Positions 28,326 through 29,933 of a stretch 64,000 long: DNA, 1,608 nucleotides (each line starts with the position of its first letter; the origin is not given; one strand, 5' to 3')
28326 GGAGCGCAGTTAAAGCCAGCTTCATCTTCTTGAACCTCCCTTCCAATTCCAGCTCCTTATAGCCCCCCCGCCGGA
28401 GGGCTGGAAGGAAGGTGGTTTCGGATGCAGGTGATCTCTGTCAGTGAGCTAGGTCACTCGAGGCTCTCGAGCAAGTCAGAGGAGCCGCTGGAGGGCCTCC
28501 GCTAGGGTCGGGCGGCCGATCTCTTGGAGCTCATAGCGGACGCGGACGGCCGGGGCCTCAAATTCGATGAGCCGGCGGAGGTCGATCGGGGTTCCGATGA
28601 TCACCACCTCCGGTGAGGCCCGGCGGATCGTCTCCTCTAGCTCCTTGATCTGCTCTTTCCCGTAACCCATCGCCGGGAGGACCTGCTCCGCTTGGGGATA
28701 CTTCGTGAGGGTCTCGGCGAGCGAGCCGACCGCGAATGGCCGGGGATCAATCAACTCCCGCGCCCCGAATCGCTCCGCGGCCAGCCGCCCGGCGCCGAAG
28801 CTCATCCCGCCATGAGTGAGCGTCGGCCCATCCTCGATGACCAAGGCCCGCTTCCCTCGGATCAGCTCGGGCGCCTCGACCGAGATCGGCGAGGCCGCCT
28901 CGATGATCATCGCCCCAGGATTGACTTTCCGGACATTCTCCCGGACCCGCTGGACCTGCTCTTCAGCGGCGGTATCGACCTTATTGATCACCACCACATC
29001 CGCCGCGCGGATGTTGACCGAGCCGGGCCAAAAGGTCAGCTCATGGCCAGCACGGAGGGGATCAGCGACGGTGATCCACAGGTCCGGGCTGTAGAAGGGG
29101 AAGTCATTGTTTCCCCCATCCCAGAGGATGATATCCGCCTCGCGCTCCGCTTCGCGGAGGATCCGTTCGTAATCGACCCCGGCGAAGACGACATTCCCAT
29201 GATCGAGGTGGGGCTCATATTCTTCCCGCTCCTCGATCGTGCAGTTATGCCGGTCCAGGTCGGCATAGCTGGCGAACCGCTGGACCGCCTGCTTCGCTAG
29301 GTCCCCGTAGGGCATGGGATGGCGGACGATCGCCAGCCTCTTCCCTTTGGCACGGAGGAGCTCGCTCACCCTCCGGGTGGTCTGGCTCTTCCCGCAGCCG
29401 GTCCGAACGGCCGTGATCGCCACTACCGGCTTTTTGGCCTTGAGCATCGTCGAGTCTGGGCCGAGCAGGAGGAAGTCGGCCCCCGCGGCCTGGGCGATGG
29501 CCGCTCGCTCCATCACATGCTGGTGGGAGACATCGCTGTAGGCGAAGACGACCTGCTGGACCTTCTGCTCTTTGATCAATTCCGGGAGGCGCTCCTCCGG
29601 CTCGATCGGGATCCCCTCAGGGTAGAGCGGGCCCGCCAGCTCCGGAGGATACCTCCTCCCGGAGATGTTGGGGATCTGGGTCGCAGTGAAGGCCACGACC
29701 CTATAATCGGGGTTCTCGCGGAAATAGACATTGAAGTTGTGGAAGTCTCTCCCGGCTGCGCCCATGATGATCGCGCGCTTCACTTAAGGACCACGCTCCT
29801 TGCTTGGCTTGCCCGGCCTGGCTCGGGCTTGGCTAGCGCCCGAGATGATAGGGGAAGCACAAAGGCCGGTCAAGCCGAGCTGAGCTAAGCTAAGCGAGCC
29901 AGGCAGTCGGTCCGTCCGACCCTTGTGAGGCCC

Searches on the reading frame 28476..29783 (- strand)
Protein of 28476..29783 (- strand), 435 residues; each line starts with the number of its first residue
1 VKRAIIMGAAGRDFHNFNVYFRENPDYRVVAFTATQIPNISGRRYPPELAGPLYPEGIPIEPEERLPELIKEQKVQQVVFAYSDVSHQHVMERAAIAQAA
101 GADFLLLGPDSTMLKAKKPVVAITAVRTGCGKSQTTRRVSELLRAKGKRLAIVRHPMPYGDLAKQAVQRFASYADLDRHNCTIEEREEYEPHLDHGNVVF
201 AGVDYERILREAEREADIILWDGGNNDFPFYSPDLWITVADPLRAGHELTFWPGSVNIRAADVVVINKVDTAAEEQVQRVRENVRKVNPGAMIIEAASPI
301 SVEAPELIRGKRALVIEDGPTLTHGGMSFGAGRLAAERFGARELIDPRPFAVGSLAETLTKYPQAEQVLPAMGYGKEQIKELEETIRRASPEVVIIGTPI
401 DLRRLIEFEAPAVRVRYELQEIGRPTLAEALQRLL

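Call 44: search_protein_families(library=pfam, proteins=[window:28476-29783:-], max_evalue=0.00001)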
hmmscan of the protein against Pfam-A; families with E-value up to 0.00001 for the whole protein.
window:28476-29783:- (435 aa): 1 family
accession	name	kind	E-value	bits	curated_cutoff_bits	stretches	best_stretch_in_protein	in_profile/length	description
PF02492.25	cobW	-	5.1e-06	26.6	20.7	0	234-294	116-179/180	CobW/HypB/UreG, nucleotide-binding domain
